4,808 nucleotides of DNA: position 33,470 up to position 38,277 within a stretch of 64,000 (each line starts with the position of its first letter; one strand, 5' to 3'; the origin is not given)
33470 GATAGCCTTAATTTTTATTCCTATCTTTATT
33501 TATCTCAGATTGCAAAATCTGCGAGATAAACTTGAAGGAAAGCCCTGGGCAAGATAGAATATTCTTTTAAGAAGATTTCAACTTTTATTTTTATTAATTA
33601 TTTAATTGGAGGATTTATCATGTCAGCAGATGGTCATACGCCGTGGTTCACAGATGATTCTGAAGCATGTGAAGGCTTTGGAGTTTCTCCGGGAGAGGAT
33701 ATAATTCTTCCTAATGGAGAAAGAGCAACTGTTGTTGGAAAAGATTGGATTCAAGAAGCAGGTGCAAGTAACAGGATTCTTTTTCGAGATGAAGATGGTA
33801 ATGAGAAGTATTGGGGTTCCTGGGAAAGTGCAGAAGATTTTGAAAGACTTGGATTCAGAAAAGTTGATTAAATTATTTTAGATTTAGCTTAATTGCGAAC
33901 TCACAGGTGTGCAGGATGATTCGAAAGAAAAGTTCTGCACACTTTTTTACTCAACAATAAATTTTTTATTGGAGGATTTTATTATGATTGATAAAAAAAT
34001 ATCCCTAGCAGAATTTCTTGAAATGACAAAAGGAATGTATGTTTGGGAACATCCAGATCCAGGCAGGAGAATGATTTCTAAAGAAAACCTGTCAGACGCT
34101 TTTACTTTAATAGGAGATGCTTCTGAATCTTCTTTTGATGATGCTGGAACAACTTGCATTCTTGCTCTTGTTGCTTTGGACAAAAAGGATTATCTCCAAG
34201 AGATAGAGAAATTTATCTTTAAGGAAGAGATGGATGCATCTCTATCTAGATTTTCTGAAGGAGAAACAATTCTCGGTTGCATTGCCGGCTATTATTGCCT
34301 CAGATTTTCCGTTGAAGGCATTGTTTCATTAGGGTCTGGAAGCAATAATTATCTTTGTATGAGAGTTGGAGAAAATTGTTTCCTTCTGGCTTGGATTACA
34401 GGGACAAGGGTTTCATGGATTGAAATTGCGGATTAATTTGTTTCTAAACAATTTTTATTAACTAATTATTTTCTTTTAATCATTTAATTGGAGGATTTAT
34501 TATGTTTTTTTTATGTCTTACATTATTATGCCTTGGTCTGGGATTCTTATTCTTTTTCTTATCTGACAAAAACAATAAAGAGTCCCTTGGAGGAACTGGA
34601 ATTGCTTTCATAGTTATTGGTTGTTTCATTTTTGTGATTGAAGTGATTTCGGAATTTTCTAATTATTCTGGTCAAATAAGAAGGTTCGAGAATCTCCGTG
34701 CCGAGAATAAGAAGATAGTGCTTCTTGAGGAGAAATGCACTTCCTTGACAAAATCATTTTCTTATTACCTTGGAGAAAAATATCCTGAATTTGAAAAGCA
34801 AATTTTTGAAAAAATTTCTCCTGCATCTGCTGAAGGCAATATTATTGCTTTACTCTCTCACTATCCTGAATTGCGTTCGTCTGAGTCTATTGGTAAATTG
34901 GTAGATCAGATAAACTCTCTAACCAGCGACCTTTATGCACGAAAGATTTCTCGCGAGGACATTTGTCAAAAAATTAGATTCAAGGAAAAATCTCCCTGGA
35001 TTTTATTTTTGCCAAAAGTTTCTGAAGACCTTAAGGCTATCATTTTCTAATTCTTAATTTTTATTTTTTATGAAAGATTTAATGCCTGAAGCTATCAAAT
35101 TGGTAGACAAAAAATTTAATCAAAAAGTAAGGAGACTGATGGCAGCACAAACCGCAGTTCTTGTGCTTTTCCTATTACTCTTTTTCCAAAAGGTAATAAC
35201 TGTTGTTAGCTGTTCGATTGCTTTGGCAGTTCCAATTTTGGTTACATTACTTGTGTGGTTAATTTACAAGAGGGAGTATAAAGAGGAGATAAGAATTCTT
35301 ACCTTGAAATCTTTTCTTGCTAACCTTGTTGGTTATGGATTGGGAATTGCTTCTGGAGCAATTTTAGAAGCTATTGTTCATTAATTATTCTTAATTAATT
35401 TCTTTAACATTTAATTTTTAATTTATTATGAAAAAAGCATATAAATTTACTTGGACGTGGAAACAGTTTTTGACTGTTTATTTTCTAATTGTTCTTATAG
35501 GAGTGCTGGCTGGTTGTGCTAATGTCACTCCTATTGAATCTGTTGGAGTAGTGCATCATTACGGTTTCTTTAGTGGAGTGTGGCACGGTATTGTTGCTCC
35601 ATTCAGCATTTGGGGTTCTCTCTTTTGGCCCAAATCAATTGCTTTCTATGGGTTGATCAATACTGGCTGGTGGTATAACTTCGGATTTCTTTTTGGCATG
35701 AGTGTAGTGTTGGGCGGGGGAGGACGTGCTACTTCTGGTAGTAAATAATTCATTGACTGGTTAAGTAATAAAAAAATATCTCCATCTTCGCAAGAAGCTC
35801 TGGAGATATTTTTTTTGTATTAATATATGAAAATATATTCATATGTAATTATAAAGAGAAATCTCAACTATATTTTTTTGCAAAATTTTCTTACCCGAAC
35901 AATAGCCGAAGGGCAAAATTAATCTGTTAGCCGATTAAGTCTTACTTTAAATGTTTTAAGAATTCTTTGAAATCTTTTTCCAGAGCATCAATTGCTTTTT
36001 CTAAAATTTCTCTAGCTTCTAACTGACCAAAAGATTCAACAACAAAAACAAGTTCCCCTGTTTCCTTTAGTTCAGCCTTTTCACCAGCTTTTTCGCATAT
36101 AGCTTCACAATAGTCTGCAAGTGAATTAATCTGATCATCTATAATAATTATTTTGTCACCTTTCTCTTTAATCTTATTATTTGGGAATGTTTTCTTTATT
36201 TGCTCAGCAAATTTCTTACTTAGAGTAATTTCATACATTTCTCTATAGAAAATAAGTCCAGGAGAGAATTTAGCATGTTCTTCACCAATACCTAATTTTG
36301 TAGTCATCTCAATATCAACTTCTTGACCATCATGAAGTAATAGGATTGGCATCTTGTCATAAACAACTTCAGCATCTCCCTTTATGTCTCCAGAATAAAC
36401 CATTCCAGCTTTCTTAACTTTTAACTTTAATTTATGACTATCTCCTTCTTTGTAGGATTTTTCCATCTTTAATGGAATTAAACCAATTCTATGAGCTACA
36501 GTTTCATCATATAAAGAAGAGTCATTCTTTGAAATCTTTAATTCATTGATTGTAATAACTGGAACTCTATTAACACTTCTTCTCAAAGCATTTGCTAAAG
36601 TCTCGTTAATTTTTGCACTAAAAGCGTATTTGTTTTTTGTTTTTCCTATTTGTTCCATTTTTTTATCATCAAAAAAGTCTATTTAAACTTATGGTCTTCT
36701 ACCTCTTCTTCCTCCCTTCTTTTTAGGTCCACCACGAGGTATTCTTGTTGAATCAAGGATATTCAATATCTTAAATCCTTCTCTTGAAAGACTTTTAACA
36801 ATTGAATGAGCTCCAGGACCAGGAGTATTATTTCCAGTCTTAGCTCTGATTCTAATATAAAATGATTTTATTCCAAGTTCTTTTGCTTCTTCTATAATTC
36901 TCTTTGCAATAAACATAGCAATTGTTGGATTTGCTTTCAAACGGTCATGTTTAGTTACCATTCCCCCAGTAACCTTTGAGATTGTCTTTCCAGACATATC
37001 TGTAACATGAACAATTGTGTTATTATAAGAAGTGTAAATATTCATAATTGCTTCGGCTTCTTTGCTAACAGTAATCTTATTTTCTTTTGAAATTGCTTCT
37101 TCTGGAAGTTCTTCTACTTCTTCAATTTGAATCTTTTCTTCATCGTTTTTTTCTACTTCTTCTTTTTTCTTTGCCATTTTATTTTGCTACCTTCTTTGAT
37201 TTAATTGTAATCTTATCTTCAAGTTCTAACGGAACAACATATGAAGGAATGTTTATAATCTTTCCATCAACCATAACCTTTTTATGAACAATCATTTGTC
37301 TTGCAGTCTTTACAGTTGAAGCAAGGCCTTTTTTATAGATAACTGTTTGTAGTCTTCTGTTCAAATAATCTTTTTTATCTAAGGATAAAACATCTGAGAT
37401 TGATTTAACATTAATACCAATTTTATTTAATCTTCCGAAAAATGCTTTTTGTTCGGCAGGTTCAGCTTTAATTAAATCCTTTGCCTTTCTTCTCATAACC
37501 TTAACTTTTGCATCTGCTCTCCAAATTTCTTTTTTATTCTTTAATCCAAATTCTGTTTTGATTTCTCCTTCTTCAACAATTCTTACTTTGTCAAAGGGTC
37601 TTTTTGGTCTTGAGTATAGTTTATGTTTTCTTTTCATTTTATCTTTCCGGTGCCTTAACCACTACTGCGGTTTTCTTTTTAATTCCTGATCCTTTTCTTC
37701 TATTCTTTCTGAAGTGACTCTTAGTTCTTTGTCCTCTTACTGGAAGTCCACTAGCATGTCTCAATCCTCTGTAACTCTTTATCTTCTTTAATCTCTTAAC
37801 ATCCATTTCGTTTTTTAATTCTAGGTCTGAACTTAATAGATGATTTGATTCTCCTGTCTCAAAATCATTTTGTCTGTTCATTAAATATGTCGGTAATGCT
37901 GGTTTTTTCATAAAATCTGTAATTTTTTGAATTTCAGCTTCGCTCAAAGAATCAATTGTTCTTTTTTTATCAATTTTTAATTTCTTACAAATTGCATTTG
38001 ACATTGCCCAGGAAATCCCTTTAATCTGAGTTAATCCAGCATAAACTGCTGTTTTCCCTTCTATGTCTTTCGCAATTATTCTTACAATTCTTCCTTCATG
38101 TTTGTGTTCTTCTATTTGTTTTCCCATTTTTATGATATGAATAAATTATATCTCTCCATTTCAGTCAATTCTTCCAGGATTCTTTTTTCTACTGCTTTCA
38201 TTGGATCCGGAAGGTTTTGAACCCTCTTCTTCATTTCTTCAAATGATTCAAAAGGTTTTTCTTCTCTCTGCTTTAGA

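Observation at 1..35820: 35.8-kb single-strand accessory block with virus/mobile-element-like architecture fused to archaeal core genes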

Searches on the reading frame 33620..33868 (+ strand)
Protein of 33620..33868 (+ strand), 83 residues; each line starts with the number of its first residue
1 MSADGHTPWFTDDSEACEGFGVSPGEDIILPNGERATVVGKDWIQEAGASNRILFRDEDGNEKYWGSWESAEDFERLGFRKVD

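Call 85: find_encoding_contigs(protein=window:33620-33868:+, flank=10000, max_places=5)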
Protein window:33620-33868:+ (83 aa): 2 contigs read that carry it; 2 places shown.
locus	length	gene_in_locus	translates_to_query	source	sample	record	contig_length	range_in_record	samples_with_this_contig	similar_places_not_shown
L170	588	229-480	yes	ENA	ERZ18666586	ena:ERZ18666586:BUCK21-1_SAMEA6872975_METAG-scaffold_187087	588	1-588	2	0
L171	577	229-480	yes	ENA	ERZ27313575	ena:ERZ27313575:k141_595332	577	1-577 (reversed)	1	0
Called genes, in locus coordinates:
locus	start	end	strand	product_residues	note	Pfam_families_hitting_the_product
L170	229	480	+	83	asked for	-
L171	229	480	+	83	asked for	-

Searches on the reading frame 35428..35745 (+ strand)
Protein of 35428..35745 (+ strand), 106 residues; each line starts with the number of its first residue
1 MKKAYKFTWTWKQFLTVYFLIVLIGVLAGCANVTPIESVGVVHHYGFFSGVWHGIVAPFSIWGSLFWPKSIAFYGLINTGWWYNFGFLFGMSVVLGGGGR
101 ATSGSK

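Call 8: search_protein_families(library=pfam, max_evalue=0.01, proteins=[window:35428-35745:+])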
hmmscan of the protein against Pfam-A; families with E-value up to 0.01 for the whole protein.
window:35428-35745:+ (106 aa): 0 families

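Call 10: find_encoding_contigs(protein=window:35428-35745:+, flank=10000, max_places=10)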
Protein window:35428-35745:+ (106 aa): 1 contig read that carries it; 1 place shown.
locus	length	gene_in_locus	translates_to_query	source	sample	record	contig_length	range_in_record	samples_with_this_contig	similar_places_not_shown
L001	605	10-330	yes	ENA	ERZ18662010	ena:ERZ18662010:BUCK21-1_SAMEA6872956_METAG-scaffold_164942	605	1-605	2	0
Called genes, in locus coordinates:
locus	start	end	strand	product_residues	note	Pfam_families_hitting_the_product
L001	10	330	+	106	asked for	-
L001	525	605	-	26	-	?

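Call 62: search_dna_similar(query=window:35428-35745:+, collection=phages, mode=protein, max_rows=15, max_evalue=0.001)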
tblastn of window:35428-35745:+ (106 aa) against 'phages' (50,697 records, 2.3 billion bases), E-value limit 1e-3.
Records with a match: 8; places in all: 8; records where one place covers at least 80% of the query: 0.
Best place of each record, by identity: <60% 8.
By first word of the organism name: Cellulophaga 7; uncultured 1.
By host as written in the record: Cellulophaga baltica #18 2; Cellulophaga baltica #17 2; Cellulophaga baltica #4 2; Cellulophaga baltica #13 1; - 1.
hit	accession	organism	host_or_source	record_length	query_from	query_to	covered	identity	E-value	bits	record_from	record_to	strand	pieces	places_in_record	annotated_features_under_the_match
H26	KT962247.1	Cellulophaga phage phi17:2_18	Cellulophaga baltica #18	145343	27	98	68%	50.0%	1e-13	71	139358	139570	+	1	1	hypothetical protein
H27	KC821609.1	Cellulophaga phage phi17:2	Cellulophaga baltica #17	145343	27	98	68%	50.0%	1e-13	71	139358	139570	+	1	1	hypothetical protein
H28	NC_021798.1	Cellulophaga phage phi17:2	Cellulophaga baltica #17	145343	27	98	68%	50.0%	1e-13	71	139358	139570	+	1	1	hypothetical protein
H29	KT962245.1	Cellulophaga phage phi4:1_13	Cellulophaga baltica #13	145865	27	98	68%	50.0%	4e-13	69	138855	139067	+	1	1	hypothetical protein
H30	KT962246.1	Cellulophaga phage phi4:1_18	Cellulophaga baltica #18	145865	27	98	68%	50.0%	4e-13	69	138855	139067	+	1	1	hypothetical protein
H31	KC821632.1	Cellulophaga phage phi4:1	Cellulophaga baltica #4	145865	27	98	68%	50.0%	4e-13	69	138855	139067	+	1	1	hypothetical protein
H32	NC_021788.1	Cellulophaga phage phi4:1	Cellulophaga baltica #4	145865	27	98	68%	50.0%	4e-13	69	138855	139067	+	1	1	hypothetical protein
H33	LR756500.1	uncultured phage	metagenomic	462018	20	91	68%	43.1%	3e-10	61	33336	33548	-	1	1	record has no annotation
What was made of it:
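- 35428..35748 (+): Last block gene: lipobox protein of phage family phrog_30702. 50% identical to Cellulophaga phages (call 62).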

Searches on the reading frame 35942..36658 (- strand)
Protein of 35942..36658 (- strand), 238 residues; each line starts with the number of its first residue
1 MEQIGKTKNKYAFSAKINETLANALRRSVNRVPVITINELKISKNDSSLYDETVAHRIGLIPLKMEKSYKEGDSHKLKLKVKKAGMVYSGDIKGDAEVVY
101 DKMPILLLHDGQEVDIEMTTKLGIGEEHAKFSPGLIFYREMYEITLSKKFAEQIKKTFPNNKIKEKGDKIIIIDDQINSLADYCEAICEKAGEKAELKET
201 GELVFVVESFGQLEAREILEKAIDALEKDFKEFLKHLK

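Call 15: search_protein_families(library=ncbifam, max_evalue=0.001, proteins=[window:35942-36658:-])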
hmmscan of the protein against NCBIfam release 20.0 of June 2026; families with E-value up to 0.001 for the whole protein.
window:35942-36658:- (238 aa): 5 families
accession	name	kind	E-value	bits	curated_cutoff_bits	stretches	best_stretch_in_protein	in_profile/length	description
NF001988.0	PRK00783.1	equivalog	1.8e-49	168.8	153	1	16-237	20-261/266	DNA-directed RNA polymerase subunit D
NF011548.0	PRK14979.1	equivalog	1.6e-28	100.2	194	2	8-143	13-149/195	DNA-directed RNA polymerase subunit D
TIGR02027.1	rpoA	equivalog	3.9e-06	26.3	227.8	1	19-125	15-130/298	DNA-directed RNA polymerase subunit alpha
NF003513.0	PRK05182.1-2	equivalog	0.00017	20.6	302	1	69-129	95-157/338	DNA-directed RNA polymerase subunit alpha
NF003519.0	PRK05182.2-5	equivalog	0.00049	19.1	277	0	20-125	36-149/320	DNA-directed RNA polymerase subunit alpha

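Call 22: find_homologous_proteins(query=window:35942-36655:-, max_evalue=1e-20)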
Query window:35942-36655:- (237 aa): 877 proteins with E <= 1e-20 among 1956 candidates; the best 120 are listed.
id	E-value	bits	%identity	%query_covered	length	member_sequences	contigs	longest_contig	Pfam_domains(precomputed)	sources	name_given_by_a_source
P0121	4.1e-142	489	96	100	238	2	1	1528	PF01000.32,PF01193.30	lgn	-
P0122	1.8e-134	464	89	100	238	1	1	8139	PF01000.32,PF01193.30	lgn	-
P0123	7.3e-134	462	91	100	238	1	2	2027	PF01000.32,PF01193.30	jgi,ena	jgi:DNA-directed RNA polymerase subunit D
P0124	1.2e-132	458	89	100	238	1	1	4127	PF01000.32,PF01193.30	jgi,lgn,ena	-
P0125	2.7e-132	457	89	100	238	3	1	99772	PF01000.32,PF01193.30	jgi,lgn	-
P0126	8.7e-132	455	89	100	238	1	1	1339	PF01000.32,PF01193.30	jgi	-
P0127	3.8e-130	450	85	100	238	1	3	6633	PF01000.32,PF01193.30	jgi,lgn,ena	jgi:DNA-directed RNA polymerase subunit D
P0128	1.5e-97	344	66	100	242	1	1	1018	PF01000.32,PF01193.30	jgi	jgi:DNA-directed RNA polymerase subunit D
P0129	1.9e-93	330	65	100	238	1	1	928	PF01000.32,PF01193.30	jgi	-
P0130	3.8e-93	329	65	100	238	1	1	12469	PF01000.32,PF01193.30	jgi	-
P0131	5.9e-86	306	61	99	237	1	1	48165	PF01000.32,PF01193.30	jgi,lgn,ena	-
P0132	1.9e-85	304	64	90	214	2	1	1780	PF01000.32,PF01193.30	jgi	-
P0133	7.3e-84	299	59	100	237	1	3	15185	PF01000.32,PF01193.30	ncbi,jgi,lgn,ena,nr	ncbi:DNA-directed RNA polymerase subunit D [Candidatus Pacearchaeota archaeon ex4484_71]|nr:MAG: DNA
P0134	1.2e-79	285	58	100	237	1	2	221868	PF01000.32,PF01193.30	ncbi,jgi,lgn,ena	ncbi:MAG: DNA-directed RNA polymerase subunit D [Candidatus Pacearchaeota archaeon]|jgi:DNA-directed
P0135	2.2e-78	281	57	100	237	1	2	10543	PF01000.32,PF01193.30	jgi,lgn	-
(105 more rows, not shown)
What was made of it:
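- The RpoD homologues that carry a name are from Pacearchaeota or Nanoarchaeota (call 22).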

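Call 23: find_encoding_contigs(protein=P0125, flank=10000, max_places=3)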
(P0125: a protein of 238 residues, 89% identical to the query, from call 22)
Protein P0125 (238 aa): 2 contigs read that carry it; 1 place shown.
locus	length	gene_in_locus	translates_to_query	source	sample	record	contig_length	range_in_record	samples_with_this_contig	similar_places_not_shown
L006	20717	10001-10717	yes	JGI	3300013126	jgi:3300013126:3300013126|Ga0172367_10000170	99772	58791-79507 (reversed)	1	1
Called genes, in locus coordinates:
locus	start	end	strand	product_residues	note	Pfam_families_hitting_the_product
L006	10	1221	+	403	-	PF01637:ATPase_2 (faint), PF13173:AAA_14, PF13401:AAA_22 (faint), PF13635:DUF4143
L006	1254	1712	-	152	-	PF04307:YdjM (weak)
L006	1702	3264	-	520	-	PF02355:SecD_SecF_C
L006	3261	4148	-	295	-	PF02355:SecD_SecF_C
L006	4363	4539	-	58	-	-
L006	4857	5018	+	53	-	-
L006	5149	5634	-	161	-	-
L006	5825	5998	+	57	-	-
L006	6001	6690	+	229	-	-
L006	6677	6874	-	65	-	PF01194:RNA_pol_N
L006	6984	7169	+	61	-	-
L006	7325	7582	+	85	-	PF01157:Ribosomal_L21e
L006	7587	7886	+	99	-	PF03874:RNA_pol_Rpb4 (weak)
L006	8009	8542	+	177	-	PF04919:DUF655, PF14579:HHH_6 (faint)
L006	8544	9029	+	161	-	PF00416:Ribosomal_S13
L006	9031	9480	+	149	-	PF01479:S4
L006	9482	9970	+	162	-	PF00411:Ribosomal_S11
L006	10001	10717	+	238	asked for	PF01193:RNA_pol_L, PF01000:RNA_pol_A_bac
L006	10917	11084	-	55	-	-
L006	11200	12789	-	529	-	PF01145:Band_7, PF15975:Flot (weak)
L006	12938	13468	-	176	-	-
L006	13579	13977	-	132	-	-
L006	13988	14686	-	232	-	PF03544:TonB_C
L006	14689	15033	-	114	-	-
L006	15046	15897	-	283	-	-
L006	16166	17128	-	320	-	-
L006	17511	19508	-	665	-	PF01935:DUF87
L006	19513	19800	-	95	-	-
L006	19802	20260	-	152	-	-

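Call 24: find_encoding_contigs(protein=P0122, flank=10000, max_places=3)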
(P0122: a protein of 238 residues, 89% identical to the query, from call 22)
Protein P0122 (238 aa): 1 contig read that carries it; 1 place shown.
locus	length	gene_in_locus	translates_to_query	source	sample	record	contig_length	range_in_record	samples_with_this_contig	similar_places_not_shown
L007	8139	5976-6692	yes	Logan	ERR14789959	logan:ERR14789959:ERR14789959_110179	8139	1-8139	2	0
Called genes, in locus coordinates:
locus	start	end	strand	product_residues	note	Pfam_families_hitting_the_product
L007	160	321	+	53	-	-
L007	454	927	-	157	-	-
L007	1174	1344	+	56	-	-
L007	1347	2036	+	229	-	-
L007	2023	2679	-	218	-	PF01522:Polysacc_deac_1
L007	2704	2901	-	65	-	PF01194:RNA_pol_N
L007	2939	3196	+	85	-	-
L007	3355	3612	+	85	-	PF01157:Ribosomal_L21e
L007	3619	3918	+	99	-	PF03874:RNA_pol_Rpb4 (weak)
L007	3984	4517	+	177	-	PF04919:DUF655, PF14579:HHH_6 (faint)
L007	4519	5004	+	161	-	PF00416:Ribosomal_S13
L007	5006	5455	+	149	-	PF01479:S4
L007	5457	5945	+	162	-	PF00411:Ribosomal_S11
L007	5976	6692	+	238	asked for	PF01193:RNA_pol_L, PF01000:RNA_pol_A_bac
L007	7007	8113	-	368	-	PF00578:AhpC-TSA, PF08534:Redoxin (weak)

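Call 37: search_protein_families(library=pfam, max_evalue=0.01, proteins=[L006:17511-19505:-, L006:11200-12786:-, L006:12938-13465:-, L006:13579-13974:-, L006:13988-14683:-, L006:15046-15894:-, L006:16166-17125:-])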
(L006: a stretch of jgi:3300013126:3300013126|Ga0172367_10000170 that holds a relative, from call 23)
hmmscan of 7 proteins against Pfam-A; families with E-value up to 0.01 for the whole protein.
L006:17511-19505:- (664 aa): 6 families
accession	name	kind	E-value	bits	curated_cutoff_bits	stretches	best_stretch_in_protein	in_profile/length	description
PF01935.23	DUF87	-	1.6e-09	38.7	23.2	1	98-183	24-103/220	Helicase HerA, central domain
PF05707.18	Zot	-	5.2e-05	23.2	20.3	1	319-385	81-147/197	Zonular occludens toxin (Zot)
PF04851.21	ResIII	-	0.00011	22.5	22.5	0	294-336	97-142/164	Type III restriction enzyme, res subunit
PF00931.28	NB-ARC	-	0.0017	18.1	23.5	0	92-133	13-54/248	NB-ARC domain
PF10412.15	TrwB_AAD_bind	-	0.0039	16.5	20.5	0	98-135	16-53/387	Type IV secretion-system coupling protein DNA-binding domain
PF04665.18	Pox_A32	-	0.0043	17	22.8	0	98-126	14-42/242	Poxvirus A32 protein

L006:11200-12786:- (528 aa): 2 families
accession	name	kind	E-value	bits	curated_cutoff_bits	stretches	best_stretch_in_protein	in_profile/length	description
PF01145.31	Band_7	-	4.2e-28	99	23.6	1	32-223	2-176/176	SPFH domain / Band 7 family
PF15975.10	Flot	-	2.3e-06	28.2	27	1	375-480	6-107/124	Flotillin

L006:12938-13465:- (175 aa): 0 families

L006:13579-13974:- (131 aa): 0 families

L006:13988-14683:- (231 aa): 1 family
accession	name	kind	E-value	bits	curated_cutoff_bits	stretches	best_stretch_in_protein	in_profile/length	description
PF03544.19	TonB_C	-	1.8e-14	54.4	24.6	1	151-230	2-79/79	Gram-negative bacterial TonB protein C-terminal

L006:15046-15894:- (282 aa): 1 family
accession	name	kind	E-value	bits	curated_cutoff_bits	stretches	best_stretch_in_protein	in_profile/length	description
PF12822.12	ECF_trnsprt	-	0.001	19.5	30.7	1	85-189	26-131/169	ECF transporter, substrate-specific component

L006:16166-17125:- (319 aa): 1 family
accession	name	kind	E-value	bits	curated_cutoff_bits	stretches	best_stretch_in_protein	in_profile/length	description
PF25667.1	ASFV_P17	-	0.0034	17.9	27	0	203-236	33-64/117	African swine fever virus minor capsid protein p17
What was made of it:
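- An FtsK/HerA-superfamily ATPase with weak Zot and TrwB similarity leads the array in relatives (call 37).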

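Call 99: find_encoding_contigs(protein=P0121, flank=5000, max_places=3)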
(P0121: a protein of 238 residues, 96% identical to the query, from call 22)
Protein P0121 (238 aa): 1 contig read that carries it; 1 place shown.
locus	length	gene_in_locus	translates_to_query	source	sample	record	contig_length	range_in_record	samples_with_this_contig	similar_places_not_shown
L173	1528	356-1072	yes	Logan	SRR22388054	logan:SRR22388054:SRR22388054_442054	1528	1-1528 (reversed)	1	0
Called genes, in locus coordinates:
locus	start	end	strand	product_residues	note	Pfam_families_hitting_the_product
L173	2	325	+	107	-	?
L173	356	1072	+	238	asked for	PF01193:RNA_pol_L (weak), PF01000:RNA_pol_A_bac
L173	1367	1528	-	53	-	?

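Call 100: find_encoding_contigs(protein=P0127, flank=8000, max_places=3)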
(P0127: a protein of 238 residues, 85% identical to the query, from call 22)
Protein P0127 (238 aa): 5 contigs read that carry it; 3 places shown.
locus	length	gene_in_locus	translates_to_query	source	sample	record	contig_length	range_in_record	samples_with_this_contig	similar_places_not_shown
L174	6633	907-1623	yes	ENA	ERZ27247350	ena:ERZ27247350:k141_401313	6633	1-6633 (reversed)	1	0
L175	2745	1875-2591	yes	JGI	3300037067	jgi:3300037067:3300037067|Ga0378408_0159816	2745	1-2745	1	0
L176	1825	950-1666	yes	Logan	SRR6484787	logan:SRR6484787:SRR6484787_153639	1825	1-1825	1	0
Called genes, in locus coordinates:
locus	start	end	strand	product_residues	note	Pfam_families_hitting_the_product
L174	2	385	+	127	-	?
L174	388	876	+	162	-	PF00411:Ribosomal_S11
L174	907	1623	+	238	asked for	PF01193:RNA_pol_L, PF01000:RNA_pol_A_bac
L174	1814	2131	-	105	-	-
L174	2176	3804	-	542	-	-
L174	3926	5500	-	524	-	PF01145:Band_7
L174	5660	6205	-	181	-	PF25842:NfeD_TM (faint)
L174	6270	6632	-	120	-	?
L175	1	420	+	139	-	?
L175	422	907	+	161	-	PF00416:Ribosomal_S13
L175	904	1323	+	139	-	PF01479:S4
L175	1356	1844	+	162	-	PF00411:Ribosomal_S11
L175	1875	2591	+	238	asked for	PF01193:RNA_pol_L, PF01000:RNA_pol_A_bac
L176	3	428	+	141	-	?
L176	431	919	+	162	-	PF00411:Ribosomal_S11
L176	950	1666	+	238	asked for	PF01193:RNA_pol_L, PF01000:RNA_pol_A_bac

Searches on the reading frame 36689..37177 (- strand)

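Call 15: search_protein_families(library=ncbifam, max_evalue=0.001, proteins=[window:36689-37177:-])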
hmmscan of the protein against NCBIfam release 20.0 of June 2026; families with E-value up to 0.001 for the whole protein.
window:36689-37177:- (162 aa): 4 families
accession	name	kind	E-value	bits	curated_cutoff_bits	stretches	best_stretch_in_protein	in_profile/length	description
NF007176.0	PRK09607.1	equivalog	1.8e-36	125.3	182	1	38-161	5-131/132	30S ribosomal protein S11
TIGR03628.1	arch_S11P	equivalog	3.3e-32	111.4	182.35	1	43-153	3-116/117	30S ribosomal protein S11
NF003698.1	PRK05309.1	equivalog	3.5e-17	62.9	111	1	40-156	8-118/120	30S ribosomal protein S11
TIGR03632.1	uS11_bact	equivalog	6.3e-16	58.9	154.5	1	40-153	7-114/117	30S ribosomal protein S11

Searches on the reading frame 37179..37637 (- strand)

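Call 15: search_protein_families(library=ncbifam, max_evalue=0.001, proteins=[window:37179-37637:-])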
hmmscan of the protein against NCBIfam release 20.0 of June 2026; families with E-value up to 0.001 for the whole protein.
window:37179-37637:- (152 aa): 4 families
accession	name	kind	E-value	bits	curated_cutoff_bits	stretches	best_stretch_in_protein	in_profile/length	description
NF003139.0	PRK04051.1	equivalog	4.5e-46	156.9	138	1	2-147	5-156/179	30S ribosomal protein S4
TIGR01018.1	uS4_arch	equivalog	3.9e-42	143.9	82.25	1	2-146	5-156/162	30S ribosomal protein S4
NF003717.0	PRK05327.1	equivalog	3.5e-17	62.9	116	1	91-149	89-145/202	30S ribosomal protein S4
TIGR01017.1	rpsD_bact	equivalog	6.6e-16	58.6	177.2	1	91-149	87-143/200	30S ribosomal protein S4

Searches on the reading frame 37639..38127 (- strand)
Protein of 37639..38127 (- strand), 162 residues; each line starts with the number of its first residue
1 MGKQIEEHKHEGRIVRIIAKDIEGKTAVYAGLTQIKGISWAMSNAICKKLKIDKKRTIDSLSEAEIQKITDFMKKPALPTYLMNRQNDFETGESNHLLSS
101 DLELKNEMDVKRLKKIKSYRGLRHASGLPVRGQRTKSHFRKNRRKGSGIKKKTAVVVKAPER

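Call 15: search_protein_families(library=ncbifam, max_evalue=0.001, proteins=[window:37639-38127:-])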
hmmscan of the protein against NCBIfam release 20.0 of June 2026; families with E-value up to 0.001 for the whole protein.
window:37639-38127:- (162 aa): 3 families
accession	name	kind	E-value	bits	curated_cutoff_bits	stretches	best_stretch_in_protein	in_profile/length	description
NF003140.0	PRK04053.1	equivalog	4.1e-46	157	159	1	10-152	8-152/157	30S ribosomal protein S13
TIGR03629.1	uS13_arch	equivalog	4.5e-46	156.7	175.55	1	13-146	4-139/144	30S ribosomal protein S13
TIGR03631.1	uS13_bact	equivalog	1.1e-21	77.4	130.45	2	95-143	61-109/113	30S ribosomal protein S13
